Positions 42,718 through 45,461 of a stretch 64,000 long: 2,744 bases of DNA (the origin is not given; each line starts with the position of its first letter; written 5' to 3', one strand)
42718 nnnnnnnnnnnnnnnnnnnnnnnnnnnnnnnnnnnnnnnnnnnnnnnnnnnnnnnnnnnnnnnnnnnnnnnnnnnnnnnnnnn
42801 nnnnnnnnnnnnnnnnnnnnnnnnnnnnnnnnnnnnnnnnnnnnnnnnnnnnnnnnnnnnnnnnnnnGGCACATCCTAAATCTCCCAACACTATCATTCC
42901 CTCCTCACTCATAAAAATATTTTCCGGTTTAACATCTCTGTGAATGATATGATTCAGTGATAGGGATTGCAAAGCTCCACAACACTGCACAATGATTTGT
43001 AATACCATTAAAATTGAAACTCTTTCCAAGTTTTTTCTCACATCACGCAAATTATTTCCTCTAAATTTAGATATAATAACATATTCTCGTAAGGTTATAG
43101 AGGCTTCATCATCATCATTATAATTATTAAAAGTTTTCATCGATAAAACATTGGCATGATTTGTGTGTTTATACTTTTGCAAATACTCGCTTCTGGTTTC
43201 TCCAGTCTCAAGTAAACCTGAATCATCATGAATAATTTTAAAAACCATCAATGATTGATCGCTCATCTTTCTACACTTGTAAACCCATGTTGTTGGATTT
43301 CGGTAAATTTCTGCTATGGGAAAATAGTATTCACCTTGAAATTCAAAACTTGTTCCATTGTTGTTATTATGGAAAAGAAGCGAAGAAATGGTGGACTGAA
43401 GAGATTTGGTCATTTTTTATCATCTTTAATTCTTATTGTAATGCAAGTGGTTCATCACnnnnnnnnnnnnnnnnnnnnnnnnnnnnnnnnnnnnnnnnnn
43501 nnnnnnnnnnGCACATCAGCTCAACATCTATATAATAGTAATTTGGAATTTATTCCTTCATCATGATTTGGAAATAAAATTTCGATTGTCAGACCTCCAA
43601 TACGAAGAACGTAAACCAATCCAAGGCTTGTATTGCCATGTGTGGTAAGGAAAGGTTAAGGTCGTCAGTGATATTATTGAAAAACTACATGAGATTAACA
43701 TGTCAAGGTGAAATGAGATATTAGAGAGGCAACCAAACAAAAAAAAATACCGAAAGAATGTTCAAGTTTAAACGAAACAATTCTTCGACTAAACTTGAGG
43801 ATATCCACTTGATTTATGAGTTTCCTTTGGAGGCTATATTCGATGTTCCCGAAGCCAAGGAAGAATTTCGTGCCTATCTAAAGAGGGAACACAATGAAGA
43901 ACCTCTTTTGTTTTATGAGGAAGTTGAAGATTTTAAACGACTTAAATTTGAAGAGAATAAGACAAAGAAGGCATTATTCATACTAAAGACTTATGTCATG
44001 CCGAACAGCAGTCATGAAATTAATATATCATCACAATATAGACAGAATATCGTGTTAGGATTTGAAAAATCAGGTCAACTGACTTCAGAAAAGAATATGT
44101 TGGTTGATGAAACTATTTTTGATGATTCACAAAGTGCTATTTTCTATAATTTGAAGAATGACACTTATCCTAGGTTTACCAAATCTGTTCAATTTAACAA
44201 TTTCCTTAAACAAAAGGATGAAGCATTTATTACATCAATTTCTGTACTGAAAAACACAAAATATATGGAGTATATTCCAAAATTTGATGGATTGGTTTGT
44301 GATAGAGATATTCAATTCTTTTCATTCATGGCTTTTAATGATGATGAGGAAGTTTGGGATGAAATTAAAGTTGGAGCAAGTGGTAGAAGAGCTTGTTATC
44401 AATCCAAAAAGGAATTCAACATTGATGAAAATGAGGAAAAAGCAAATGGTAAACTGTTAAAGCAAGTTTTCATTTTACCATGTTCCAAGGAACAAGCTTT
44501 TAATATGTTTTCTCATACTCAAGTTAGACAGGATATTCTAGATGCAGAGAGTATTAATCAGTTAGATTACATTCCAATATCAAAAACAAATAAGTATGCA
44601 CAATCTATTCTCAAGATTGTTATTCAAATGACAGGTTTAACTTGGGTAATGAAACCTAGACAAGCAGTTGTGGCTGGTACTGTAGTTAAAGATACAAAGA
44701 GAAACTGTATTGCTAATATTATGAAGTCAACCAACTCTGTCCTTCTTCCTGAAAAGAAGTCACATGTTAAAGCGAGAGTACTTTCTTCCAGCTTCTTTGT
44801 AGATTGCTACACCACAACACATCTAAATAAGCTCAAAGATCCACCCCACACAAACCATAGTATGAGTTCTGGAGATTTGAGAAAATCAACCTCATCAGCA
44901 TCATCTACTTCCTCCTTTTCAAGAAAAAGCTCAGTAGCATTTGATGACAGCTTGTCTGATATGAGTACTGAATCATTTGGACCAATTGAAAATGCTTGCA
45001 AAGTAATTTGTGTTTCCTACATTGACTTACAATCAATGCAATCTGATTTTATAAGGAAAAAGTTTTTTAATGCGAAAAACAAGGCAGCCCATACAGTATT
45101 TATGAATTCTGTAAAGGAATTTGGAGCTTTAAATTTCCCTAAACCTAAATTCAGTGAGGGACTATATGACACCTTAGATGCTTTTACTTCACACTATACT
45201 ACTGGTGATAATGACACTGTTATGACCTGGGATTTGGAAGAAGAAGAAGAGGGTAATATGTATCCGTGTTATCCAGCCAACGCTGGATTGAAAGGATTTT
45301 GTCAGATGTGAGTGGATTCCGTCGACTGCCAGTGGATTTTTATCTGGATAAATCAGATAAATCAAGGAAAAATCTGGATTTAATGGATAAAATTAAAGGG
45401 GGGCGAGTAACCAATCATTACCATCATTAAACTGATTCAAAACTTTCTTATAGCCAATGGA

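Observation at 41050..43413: Second DUF4116-repeat kinase with inverted domain order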

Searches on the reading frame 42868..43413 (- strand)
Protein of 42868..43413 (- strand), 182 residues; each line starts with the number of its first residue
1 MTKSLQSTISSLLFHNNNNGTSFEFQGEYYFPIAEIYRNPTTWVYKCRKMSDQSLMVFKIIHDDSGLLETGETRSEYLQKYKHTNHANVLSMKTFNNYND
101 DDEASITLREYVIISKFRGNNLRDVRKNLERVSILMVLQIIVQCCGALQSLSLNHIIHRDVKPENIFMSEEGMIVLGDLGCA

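Call 43: search_solved_structures(query=window:42868-43413:-, max_evalue=0.001, show_alignments=5)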
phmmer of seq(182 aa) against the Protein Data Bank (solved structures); distinct sequences matched with E-value up to 0.001: 313 (the best 60 are shown).
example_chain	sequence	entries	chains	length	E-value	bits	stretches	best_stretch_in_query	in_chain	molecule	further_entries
8ej4_K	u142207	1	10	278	1.3e-09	41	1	79-181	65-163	Serine/threonine-protein kinase Nek7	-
5de2_A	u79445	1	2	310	1.4e-09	40.8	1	79-181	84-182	Serine/threonine-protein kinase Nek7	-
8sxn_A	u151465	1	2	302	1.5e-09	40.8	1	79-181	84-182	Serine/threonine-protein kinase Nek7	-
9nfq_C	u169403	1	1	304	1.5e-09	40.7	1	79-181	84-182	Serine/threonine-protein kinase Nek7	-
9h59_C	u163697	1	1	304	1.5e-09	40.7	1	79-181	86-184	Serine/threonine-protein kinase Nek7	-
8ws0_A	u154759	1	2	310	1.6e-09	40.7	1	79-181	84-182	Serine/threonine-protein kinase Nek7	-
2wqm_A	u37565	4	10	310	1.6e-09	40.7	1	79-181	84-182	SERINE/THREONINE-PROTEIN KINASE NEK7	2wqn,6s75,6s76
6s73_A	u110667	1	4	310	2.3e-09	40.1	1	78-181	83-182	Serine/threonine-protein kinase Nek7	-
8ws1_A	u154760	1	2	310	7.9e-09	38.4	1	79-181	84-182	Serine/threonine-protein kinase Nek7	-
8u2o_A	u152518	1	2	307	2.6e-08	36.7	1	66-181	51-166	Protein kinase 6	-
9cmz_A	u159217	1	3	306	2.7e-08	36.7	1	66-181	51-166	Protein kinase 6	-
3zdu_A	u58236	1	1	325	6.5e-08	35.4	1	140-181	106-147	CYCLIN-DEPENDENT KINASE-LIKE 3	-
6npy_B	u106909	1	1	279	1.5e-07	34.3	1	122-181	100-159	Interferon-induced, double-stranded RNA-activated protein kinase,Serine/threonine-protein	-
4apc_A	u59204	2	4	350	3.1e-06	29.9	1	136-182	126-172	SERINE/THREONINE-PROTEIN KINASE NEK1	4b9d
4ow8_A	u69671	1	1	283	3.3e-06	29.9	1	85-182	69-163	Serine/threonine-protein kinase PknA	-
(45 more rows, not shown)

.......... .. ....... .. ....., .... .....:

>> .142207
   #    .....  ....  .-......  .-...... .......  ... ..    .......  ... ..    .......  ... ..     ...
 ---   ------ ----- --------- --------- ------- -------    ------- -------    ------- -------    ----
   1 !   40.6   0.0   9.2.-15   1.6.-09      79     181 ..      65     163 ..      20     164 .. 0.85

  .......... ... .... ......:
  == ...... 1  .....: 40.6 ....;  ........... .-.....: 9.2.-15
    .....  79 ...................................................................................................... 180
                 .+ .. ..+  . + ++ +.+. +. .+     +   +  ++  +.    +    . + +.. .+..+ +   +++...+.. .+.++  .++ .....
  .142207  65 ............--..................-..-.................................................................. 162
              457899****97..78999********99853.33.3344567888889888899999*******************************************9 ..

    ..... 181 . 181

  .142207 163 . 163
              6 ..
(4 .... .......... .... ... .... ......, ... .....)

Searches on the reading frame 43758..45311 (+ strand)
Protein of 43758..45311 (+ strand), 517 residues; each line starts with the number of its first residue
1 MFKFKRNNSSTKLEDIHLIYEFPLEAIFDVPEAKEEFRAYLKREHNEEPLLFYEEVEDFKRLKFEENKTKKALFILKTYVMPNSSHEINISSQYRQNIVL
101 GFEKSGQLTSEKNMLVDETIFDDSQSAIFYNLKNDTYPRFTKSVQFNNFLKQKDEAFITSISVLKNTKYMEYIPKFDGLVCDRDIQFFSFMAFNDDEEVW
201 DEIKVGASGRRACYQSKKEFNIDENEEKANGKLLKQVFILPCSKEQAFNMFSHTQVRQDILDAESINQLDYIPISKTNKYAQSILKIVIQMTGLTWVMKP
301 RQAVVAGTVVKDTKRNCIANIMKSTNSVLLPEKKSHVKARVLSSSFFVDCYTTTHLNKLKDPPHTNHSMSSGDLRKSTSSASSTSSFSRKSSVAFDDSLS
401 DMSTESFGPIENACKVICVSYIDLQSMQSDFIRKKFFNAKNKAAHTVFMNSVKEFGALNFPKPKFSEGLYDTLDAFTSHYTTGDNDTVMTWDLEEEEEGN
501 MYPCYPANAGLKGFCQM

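Call 4: search_protein_families(library=pfam, proteins=[window:43758-45311:+], max_evalue=0.01)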
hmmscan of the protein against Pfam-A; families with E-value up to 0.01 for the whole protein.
window:43758-45311:+ (517 aa): 1 family
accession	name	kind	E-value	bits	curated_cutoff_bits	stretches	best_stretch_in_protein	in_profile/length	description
PF00615.24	RGS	-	2.3e-20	73.6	23.9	1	25-149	3-117/117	Regulator of G protein signaling domain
